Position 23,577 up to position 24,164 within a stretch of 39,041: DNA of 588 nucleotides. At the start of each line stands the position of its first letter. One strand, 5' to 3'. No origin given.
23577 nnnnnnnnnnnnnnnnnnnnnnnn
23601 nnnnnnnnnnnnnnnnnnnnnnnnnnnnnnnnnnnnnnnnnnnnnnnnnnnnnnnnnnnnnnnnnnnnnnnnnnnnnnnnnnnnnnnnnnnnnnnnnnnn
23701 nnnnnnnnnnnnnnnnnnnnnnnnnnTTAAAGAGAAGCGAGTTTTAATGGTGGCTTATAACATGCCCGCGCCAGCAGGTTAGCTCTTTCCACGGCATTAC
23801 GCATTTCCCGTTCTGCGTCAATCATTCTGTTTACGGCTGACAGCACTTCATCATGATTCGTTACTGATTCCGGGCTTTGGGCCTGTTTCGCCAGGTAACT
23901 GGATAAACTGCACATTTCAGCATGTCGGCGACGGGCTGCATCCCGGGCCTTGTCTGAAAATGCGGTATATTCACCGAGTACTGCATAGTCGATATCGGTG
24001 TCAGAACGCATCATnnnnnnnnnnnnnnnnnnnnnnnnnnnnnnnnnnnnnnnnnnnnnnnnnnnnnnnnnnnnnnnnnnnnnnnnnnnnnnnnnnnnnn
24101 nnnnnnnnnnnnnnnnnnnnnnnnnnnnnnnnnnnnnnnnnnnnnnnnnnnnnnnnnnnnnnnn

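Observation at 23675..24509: Single Mor/C-family activator with an embedded terminator; the Mu C position is taken by an unrelated protein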

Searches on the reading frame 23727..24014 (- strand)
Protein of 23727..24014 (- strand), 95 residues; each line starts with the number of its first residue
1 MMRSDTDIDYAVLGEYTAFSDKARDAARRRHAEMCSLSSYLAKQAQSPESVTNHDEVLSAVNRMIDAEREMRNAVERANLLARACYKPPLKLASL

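Call 4: search_protein_families(library=pfam, proteins=[window:23727-24014:-], max_evalue=0.1)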
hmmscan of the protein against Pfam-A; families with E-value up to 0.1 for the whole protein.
window:23727-24014:- (95 aa): 1 family
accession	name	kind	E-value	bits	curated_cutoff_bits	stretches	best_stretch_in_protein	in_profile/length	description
PF02841.20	GBP_C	-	0.083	12.7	24.3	1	37-81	178-222/297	Guanylate-binding protein, C-terminal domain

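Call 9: search_protein_families(library=phrogs, proteins=[window:23727-24014:-], max_evalue=0.01)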
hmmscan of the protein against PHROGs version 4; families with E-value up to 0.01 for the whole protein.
window:23727-24014:- (95 aa): 1 family
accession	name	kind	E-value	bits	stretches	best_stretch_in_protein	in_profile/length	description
phrog_7152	-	unknown function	1e-55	186.9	1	1-95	1-95/95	-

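Call 17: search_dna_similar(query=window:23727-24014:-, collection=phages, mode=protein, max_evalue=0.01, max_rows=40)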
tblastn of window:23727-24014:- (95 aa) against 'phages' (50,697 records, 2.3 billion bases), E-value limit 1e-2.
No match.

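Call 18: find_homologous_proteins(query=window:23727-24014:-, max_evalue=0.001)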
Query window:23727-24014:- (95 aa): 13 proteins with E <= 0.001 among 21 candidates.
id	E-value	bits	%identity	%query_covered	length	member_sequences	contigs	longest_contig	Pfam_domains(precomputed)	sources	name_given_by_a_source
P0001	9.6e-53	193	98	100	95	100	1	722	-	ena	-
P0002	2.7e-51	189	97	99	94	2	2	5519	-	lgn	-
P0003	2.3e-49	182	92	100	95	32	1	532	-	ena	-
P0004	1.5e-48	180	92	100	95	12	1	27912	-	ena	-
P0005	8.6e-48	177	91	100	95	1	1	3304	-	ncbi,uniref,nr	ncbi:hypothetical protein JRC21_27570 [Escherichia coli]|uniref:hypothetical protein n=1 Tax=Escheri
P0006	1.5e-46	173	88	100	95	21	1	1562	-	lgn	-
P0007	1.8e-46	173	88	100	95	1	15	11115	-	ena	-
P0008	1.7e-43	164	85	99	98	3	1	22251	-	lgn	-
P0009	8.5e-42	158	82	100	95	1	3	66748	-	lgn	-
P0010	7.5e-29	117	98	62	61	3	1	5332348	-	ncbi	ncbi:hypothetical protein ACLBOM_00725 [Escherichia coli]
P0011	5.3e-21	92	98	51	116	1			-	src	-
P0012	1.8e-18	84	90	51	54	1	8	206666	-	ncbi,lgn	ncbi:hypothetical protein ACSD6S_002507 [Escherichia coli]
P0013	5.6e-14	70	75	51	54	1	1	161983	-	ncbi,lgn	ncbi:hypothetical protein ACIUPB_002972 [Escherichia coli]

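Call 32: predict_structure(alignment_id=A1)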
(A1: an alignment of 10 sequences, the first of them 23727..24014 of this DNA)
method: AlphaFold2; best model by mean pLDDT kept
length: 95 residues; sequences in the alignment: 10
mean_pLDDT: 84.3   pTM: 0.67
mean pLDDT of the five models: 84.3, 70.8, 69.9, 68.1, 67.1
residues with pLDDT >= 90: 54; 70-90: 23; 50-70: 13; < 50: 5
segments of 3 or more residues with pLDDT < 50: 1-3
pLDDT, mean of each block of 10 residues (from residue 1): 58 89 96 95 88 92 97 92 70 49
secondary structure, 60 per line:
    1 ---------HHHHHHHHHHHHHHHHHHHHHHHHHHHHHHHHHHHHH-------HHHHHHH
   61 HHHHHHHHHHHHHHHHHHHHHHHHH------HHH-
elements in order: H10-46 H54-85

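Call 33: search_protein_representatives(protein=window:23727-24014:-)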
Query: 95 residues. Proteins with E-value up to 0.001 (for the whole library): 25; up to 1e-10: 4; up to 1e-30: 1. The best 25 are listed.
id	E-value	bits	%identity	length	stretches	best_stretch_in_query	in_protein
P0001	3.1e-53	193.1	98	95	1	1-95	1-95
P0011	1.7e-21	92.1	86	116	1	23-78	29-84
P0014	2.8e-13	65.9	46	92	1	9-90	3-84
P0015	9.8e-11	57.8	89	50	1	1-35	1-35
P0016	1.6e-10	57.1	41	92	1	9-90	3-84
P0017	4.1e-10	55.8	42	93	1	9-94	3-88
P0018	2.5e-07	47.0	38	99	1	8-92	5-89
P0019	4.5e-07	46.2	37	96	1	11-93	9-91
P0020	6.5e-07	45.7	38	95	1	9-93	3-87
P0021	2.5e-06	43.8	35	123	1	5-92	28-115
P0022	2.6e-06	43.7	41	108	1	9-87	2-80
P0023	9.9e-06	41.9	36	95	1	9-93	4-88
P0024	1.5e-05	41.4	39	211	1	11-90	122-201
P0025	4.7e-05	39.7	35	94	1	8-93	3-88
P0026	5.6e-05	39.5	34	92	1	9-95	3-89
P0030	2.6e-04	37.4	35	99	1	2-92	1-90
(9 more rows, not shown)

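Call 38: find_encoding_contigs(protein=P0014, flank=5000, max_places=4)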
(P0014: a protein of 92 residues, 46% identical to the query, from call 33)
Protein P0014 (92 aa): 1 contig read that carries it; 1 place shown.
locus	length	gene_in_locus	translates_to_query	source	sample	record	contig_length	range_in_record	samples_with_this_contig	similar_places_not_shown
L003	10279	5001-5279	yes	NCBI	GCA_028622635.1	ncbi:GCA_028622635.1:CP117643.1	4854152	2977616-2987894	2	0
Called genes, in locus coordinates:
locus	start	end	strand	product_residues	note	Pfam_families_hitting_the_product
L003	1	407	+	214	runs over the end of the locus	PF11363:DUF3164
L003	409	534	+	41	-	-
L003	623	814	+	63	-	-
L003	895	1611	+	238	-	PF10979:DUF2786, PF23771:DUF7168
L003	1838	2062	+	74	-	-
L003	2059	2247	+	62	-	-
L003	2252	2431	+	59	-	-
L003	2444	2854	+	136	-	-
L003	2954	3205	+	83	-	-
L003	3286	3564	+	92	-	-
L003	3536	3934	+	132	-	PF06252:GemA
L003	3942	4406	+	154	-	-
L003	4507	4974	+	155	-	PF08765:Mor (weak)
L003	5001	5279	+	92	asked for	-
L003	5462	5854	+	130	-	PF16931:Phage_holin_8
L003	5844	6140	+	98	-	PF05449:Phage_holin_3_7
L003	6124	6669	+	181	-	PF05838:Glyco_hydro_108, PF09374:PG_binding_3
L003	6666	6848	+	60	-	-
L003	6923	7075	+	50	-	-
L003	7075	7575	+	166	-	PF08822:DUF1804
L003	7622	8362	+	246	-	PF01555:N6_N4_Mtase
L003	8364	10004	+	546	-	-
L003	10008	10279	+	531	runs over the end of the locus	PF06074:Portal_Mu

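Call 39: find_encoding_contigs(protein=P0009, flank=5000, max_places=3)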
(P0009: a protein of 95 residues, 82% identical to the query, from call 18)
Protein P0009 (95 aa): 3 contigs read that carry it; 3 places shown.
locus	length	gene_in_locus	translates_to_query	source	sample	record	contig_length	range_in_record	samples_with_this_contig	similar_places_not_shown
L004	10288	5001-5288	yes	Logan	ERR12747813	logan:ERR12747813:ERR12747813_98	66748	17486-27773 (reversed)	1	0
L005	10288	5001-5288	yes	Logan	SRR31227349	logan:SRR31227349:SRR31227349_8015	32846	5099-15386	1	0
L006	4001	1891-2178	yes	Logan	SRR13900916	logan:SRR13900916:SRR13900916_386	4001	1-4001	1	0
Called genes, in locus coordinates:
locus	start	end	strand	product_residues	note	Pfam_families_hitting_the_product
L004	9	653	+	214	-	PF11363:DUF3164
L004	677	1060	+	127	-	-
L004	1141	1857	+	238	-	PF10979:DUF2786, PF23771:DUF7168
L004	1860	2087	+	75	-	-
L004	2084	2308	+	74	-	-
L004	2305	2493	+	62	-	-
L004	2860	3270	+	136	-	-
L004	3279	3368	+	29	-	-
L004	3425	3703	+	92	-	-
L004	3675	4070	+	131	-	PF06252:GemA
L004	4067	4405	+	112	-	-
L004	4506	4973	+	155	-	PF08765:Mor (weak)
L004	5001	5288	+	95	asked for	-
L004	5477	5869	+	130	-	PF16931:Phage_holin_8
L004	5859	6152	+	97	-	PF05449:Phage_holin_3_7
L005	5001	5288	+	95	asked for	-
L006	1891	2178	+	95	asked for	-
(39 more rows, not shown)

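Call 40: find_encoding_contigs(protein=P0018, flank=4000, max_places=2)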
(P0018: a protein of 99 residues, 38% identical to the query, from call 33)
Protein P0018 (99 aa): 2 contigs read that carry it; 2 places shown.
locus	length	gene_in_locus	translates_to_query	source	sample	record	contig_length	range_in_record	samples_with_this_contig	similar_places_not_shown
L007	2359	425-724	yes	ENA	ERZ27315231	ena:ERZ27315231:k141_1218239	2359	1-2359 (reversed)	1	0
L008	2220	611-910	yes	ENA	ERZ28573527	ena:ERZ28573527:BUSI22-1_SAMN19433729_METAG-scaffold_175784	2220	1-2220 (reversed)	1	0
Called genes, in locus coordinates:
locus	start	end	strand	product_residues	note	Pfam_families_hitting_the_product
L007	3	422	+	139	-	?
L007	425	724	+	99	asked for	-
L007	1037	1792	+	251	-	PF09669:Phage_pRha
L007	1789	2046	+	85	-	-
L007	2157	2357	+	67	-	?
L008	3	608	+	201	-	?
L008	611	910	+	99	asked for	-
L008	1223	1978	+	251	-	PF09669:Phage_pRha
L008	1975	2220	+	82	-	?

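Call 41: find_encoding_contigs(protein=P0023, flank=4000, max_places=2)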
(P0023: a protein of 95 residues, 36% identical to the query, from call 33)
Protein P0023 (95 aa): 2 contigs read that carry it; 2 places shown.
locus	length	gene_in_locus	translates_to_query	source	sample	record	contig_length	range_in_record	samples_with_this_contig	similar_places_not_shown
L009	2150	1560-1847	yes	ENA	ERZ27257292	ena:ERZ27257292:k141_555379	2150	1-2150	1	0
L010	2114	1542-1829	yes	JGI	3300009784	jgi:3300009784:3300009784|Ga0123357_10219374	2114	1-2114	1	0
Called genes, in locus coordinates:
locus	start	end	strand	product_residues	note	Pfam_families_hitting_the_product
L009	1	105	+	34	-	?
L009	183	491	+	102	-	PF21779:DUF6874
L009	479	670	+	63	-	-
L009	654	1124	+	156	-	PF06252:GemA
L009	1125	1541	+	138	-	PF08765:Mor (weak)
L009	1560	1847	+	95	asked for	-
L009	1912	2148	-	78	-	?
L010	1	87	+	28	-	?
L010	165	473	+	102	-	PF21779:DUF6874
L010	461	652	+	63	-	-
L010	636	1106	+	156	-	PF06252:GemA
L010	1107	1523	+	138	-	PF08765:Mor (weak)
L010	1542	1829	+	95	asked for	-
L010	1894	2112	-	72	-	?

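Call 42: find_encoding_contigs(protein=P0030, flank=4000, max_places=2)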
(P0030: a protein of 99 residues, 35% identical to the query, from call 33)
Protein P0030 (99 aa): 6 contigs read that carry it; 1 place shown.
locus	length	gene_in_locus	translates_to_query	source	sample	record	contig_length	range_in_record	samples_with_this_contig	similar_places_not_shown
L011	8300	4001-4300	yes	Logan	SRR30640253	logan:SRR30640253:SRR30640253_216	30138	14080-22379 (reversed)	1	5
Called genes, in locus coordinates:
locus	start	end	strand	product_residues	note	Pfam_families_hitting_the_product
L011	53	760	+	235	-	PF10979:DUF2786, PF23771:DUF7168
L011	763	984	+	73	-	-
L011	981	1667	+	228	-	PF14359:DUF4406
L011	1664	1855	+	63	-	-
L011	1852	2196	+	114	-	-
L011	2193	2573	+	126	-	-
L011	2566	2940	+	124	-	-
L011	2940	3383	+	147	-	PF06252:GemA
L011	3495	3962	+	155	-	PF08765:Mor (weak)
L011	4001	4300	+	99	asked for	-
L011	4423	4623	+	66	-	PF04971:Phage_holin_2_1, PF16080:Phage_holin_2_3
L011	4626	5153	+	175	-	PF00959:Phage_lysozyme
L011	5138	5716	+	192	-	PF23793:LysC (weak)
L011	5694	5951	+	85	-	-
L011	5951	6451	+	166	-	PF08822:DUF1804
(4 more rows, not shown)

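Call 43: find_encoding_contigs(protein=P0019, flank=4000, max_places=2)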
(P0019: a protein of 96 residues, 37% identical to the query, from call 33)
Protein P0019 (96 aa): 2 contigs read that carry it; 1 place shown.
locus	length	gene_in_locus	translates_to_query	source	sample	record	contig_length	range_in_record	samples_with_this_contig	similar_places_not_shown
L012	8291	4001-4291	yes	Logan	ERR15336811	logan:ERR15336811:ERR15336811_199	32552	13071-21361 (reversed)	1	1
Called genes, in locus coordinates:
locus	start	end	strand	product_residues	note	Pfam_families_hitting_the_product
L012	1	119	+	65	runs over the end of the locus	-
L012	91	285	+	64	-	-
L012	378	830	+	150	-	-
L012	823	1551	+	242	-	PF10979:DUF2786, PF23771:DUF7168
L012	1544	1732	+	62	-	-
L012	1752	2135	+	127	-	-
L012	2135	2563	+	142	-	PF06252:GemA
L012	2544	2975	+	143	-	PF08765:Mor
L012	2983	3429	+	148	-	-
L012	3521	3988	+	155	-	-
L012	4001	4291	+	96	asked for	-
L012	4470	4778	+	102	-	-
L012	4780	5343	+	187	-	PF00959:Phage_lysozyme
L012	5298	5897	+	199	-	PF03245:Phage_lysis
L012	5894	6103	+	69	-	-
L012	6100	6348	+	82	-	-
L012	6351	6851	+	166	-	PF08822:DUF1804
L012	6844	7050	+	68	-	-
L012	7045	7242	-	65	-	-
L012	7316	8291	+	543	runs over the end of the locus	-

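Call 47: fold_search(model_id=the predicted structure, library=pdb)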
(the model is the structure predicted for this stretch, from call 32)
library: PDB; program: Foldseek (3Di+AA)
matches with E <= 10: 775; with E <= 0.001: 0
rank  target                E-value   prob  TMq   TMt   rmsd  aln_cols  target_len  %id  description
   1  2lw1_MODEL_1_A        1.2e-01  0.99  0.55  0.60   5.1        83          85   19  The C-terminal domain of the Uup protein is a DNA-binding coiled coil motif (released 2012-09-19)
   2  5j73_C                1.7e-01  0.96  0.53  0.65   3.5        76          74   14  De novo design of protein homo-oligomers with modular hydrogen bond network-mediated specificity (released 2016-05-25)
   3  9tg4_E                2.0e-01  0.99  0.61  0.19   2.5        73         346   10  Structure of the YbjP lipoprotein bound to the AcrABZ-TolC efflux pump (released 2026-04-08)
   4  8vp5_B                2.5e-01  0.54  0.34  0.07   7.2        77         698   14  Cryo-EM structure of the ABC transporter PCAT1 bound with ADP and Substrate (released 2024-10-30)
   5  8vp5_A                2.6e-01  0.51  0.34  0.07   7.1        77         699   14  Cryo-EM structure of the ABC transporter PCAT1 bound with ADP and Substrate (released 2024-10-30)
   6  5c21_A                2.8e-01  0.99  0.65  0.24   1.7        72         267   14  Crystal structure of native HlyD from E. coli (released 2016-02-17)
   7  2f1m_B                2.8e-01  0.98  0.62  0.28   2.4        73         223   10  Conformational flexibility in the multidrug efflux system protein AcrA (released 2006-03-21)
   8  2f1m_A                2.8e-01  0.96  0.63  0.28   5.6        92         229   10  Conformational flexibility in the multidrug efflux system protein AcrA (released 2006-03-21)
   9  5xu0_C                2.8e-01  0.77  0.43  0.21   4.7        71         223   14  Structure of the membrane fusion protein Spr0693 from Streptococcus pneumoniae R6 (released 2018-01-24)
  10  5c22_A                3.0e-01  0.99  0.63  0.24   1.9        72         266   14  Crystal structure of Zn-bound HlyD from E. coli (released 2016-02-17)
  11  6qpq_C                3.0e-01  0.98  0.64  0.17   2.4        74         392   12  The structure of the cohesin head module elucidates the mechanism of ring opening (released 2020-02-05)
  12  5j0k_B                3.0e-01  0.60  0.34  0.44   5.0        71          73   13  De novo design of protein homo-oligomers with modular hydrogen bond network-mediated specificity (released 2016-05-25)
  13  6dmp_MODEL_1_A        3.0e-01  0.54  0.34  0.41   5.6        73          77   16  De Novo Design of a Protein Heterodimer with Specificity Mediated by Hydrogen Bond Networks (released 2018-12-19)
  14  2f1m_D                3.2e-01  0.98  0.63  0.28   2.3        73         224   10  Conformational flexibility in the multidrug efflux system protein AcrA (released 2006-03-21)
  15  9v53_A1               3.2e-01  0.98  0.62  0.19   2.4        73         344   11  Structure of TolC, YbjP, and AcrABZ complex (released 2025-11-05)
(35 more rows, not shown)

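Call 66: find_related_loci(query=A3, collection=genome_contigs, flank=3000)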
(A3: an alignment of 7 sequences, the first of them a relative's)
Query A3 (92 aa) in genome_contigs; peptide patterns used: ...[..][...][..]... (x = any residue, [..] = any of these).
8 stretches matched a pattern; 1 encode a relative of the query (tblastn E <= 1e-3); 1 distinct loci.
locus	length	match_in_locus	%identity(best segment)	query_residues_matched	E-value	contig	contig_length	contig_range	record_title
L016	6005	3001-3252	47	1-84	8e-13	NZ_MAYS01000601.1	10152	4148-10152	Candidatus Erwinia dacicola strain IL contig_92, whole genome shotgun sequence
